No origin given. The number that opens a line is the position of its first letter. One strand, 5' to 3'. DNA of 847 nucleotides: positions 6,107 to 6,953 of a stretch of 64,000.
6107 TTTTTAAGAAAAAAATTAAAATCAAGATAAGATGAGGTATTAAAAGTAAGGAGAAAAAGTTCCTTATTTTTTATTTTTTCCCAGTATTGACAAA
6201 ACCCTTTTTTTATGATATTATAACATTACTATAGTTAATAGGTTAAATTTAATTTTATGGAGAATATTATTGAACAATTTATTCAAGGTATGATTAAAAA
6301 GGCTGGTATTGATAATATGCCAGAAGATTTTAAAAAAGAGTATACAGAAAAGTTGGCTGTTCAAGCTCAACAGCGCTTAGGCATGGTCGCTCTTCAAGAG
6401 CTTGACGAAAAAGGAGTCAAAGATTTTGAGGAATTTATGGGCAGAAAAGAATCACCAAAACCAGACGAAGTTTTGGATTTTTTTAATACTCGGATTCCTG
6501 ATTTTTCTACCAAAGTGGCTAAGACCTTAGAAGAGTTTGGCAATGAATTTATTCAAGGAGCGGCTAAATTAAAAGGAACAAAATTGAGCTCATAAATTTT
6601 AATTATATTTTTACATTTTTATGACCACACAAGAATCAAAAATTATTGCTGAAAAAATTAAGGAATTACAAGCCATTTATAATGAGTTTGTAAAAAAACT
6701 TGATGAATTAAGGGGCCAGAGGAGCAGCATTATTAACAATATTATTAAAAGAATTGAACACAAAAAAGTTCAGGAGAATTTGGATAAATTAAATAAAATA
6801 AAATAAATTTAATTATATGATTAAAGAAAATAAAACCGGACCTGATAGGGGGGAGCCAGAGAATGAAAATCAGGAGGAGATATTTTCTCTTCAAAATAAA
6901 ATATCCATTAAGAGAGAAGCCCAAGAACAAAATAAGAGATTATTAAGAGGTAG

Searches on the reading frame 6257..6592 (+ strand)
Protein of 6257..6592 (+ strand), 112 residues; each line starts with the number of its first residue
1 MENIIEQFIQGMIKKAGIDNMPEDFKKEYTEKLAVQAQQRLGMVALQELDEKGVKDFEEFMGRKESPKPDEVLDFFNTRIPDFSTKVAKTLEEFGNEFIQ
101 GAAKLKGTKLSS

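Call 3: search_protein_families(library=pfam, proteins=[window:6257-6592:+], max_evalue=1)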
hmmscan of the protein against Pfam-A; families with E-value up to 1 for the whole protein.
window:6257-6592:+ (112 aa): 1 family
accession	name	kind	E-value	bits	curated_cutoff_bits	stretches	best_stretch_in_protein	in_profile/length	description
PF18908.5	DUF5663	-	0.001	20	23.7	1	13-98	2-84/84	Protein of unknown function (DUF5663)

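Call 4: search_protein_families(library=ncbifam, proteins=[window:6257-6592:+], max_evalue=1)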
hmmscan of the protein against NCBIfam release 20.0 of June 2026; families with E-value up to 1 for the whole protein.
window:6257-6592:+ (112 aa): 1 family
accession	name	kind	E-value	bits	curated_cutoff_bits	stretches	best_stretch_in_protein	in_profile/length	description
NF000658.1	PRK00029.1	subfamily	0.019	14.1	431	1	8-67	304-364/462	YdiU family protein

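Call 19: search_protein_families(library=phrogs, proteins=[window:6257-6592:+], max_evalue=0.1)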
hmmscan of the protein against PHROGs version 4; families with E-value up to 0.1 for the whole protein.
window:6257-6592:+ (112 aa): 0 families

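Call 65: list_cluster_members(proteins=[P0001, window:6257-6592:+, window:6621-6803:+, P0009, P0018, P0040, P0055])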
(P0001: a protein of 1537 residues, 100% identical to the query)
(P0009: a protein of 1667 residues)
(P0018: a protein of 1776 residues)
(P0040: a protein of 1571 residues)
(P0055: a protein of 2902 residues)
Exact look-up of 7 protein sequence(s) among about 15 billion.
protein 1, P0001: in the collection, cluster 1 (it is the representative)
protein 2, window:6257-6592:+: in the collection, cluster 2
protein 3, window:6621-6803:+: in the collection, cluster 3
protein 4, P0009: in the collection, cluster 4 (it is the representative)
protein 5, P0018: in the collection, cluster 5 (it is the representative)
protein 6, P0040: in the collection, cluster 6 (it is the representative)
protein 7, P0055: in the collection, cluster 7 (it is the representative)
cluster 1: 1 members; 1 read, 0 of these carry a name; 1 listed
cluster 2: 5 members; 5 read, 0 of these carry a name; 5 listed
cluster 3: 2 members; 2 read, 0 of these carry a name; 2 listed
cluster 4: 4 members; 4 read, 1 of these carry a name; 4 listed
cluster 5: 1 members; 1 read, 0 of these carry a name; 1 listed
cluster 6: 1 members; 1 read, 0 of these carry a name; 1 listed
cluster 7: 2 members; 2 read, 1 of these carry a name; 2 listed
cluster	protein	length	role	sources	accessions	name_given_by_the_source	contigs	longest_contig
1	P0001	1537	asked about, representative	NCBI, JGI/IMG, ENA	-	-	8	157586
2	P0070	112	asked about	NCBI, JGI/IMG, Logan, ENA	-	-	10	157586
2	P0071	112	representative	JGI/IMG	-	-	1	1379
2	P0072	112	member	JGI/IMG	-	-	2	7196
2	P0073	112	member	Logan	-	-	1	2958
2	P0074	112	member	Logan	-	-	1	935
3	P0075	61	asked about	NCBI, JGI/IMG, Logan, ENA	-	-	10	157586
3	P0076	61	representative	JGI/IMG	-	-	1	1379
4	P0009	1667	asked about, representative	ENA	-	-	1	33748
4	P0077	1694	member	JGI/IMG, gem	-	hypothetical protein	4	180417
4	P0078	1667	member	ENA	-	-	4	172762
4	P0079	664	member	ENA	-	-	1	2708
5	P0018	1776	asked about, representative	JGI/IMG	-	-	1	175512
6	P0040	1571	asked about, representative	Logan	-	-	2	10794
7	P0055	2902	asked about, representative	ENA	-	-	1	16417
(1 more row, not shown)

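Call 69: search_protein_families(library=padloc, proteins=[window:6257-6592:+], max_evalue=0.1)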
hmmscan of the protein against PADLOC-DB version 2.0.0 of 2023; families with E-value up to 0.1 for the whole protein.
window:6257-6592:+ (112 aa): 0 families

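Call 74: search_solved_structures(query=A6, max_evalue=10)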
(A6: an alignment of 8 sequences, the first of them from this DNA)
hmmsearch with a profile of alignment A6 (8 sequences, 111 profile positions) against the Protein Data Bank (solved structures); distinct sequences matched with E-value up to 10: 2.
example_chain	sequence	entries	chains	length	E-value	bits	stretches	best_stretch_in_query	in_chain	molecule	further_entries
9ukw_A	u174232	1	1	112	0.49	14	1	16-106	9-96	A339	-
4zsf_A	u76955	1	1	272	0.93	13.2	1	72-109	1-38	BsaWI endonuclease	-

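Call 75: search_protein_families(library=ncbifam, alignment_id=A6, max_evalue=1)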
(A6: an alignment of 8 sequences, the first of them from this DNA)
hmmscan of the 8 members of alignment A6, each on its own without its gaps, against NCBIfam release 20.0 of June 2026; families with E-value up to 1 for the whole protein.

A. member 1, seq(112 aa): 1 family
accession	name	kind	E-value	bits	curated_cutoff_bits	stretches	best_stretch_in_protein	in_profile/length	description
NF000658.1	PRK00029.1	subfamily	0.019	14.1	431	1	8-67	304-364/462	YdiU family protein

B. families by the number of members that match (of 8 scanned): 7 families
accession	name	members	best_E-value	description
NF000658.1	PRK00029.1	6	0.0026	YdiU family protein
NF003708.0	PRK05325.1-3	1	0.0039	hypothetical protein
NF008751.0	PRK11784.1-3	1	0.013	tRNA 2-selenouridine(34) synthase MnmH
TIGR01213.2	pseudo_Pus10arc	1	0.023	tRNA pseudouridine(54/55) synthase Pus10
TIGR00331.1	hrcA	1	0.031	heat-inducible transcriptional repressor HrcA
TIGR03112.1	6_pyr_pter_rel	1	0.091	6-pyruvoyl tetrahydropterin synthase-related domain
TIGR03687.1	pupylate_cterm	1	0.28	ubiquitin-like protein Pup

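Call 86: find_related_loci(query=A7, collection=metagenome_contigs, flank=8000)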
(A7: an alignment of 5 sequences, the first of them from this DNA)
Query A7 (112 aa) in metagenome_contigs; peptide patterns used: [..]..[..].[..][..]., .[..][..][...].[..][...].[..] (x = any residue, [..] = any of these).
600 stretches matched a pattern (row limit reached: there are more); 7 encode a relative of the query (tblastn E <= 1e-3); 7 distinct loci.
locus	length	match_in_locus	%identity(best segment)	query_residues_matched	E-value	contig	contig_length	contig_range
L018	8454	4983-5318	79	1-112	1e-59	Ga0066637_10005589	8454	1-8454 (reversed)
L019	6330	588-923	79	1-112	3e-58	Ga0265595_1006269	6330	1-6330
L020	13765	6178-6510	60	1-111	3e-47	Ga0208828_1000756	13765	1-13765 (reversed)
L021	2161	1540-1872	63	1-111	5e-46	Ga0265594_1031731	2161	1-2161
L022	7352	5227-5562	58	1-112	1e-41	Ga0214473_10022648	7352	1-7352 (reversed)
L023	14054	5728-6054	61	1-109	3e-41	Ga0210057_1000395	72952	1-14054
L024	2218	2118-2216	55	3-35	8e-8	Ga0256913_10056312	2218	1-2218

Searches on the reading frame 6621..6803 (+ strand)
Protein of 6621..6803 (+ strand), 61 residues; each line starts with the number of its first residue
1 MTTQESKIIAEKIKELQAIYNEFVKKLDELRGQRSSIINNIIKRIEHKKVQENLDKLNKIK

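Call 3: search_protein_families(library=pfam, proteins=[window:6621-6803:+], max_evalue=1)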
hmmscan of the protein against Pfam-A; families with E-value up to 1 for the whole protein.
window:6621-6803:+ (61 aa): 7 families
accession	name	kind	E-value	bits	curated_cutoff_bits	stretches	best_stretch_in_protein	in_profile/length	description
PF04803.17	Cor1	-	0.0012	19.5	32.1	1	4-46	81-123/132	Cor1/Xlr/Xmr conserved region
PF21445.3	ADDB_N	-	0.0043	16.7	26.6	1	3-52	148-197/290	ADDB, N-terminal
PF08954.16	Trimer_CC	-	0.055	13.5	27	1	11-30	26-45/52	Trimerisation motif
PF18937.5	DUF5685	-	0.063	13.1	26.7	1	3-57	131-184/272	Family of unknown function (DUF5685)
PF23831.1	DUF7201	-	0.071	13.2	27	1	11-59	52-98/142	Coiled-coil region of unknown function (DUF7201)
PF08965.17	Aca2_YdiL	-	0.12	13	23.8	1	17-50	41-74/118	Aca2/YdiL-like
PF22949.1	HRI2_3H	-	0.12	12.6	27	1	7-50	31-74/80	Heme-regulated eIF-2-alpha kinase, helical domain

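Call 4: search_protein_families(library=ncbifam, proteins=[window:6621-6803:+], max_evalue=1)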
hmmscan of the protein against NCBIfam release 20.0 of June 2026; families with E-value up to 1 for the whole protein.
window:6621-6803:+ (61 aa): 3 families
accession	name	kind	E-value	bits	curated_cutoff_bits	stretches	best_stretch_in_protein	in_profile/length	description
TIGR04166.1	methano_MtrB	equivalog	0.047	14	50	1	8-29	34-55/95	tetrahydromethanopterin S-methyltransferase subunit MtrB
NF050104.1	TA_MazE_antitoxin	equivalog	0.048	14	65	1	22-57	9-45/69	type II toxin-antitoxin system MazE family antitoxin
TIGR00443.1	hisZ_biosyn_reg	equivalog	0.054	12.6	271.65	1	13-60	190-237/314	ATP phosphoribosyltransferase regulatory subunit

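Call 19: search_protein_families(library=phrogs, proteins=[window:6621-6803:+], max_evalue=0.1)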
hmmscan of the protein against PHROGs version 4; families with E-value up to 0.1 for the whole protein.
window:6621-6803:+ (61 aa): 2 families
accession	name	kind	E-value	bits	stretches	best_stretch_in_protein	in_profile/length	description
phrog_12899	-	unknown function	0.008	17.4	1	1-45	1-46/70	-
phrog_3550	-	unknown function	0.054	14.9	1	8-58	6-52/79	-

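Call 69: search_protein_families(library=padloc, proteins=[window:6621-6803:+], max_evalue=0.1)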
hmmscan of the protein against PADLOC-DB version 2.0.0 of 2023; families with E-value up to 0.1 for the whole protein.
window:6621-6803:+ (61 aa): 0 families
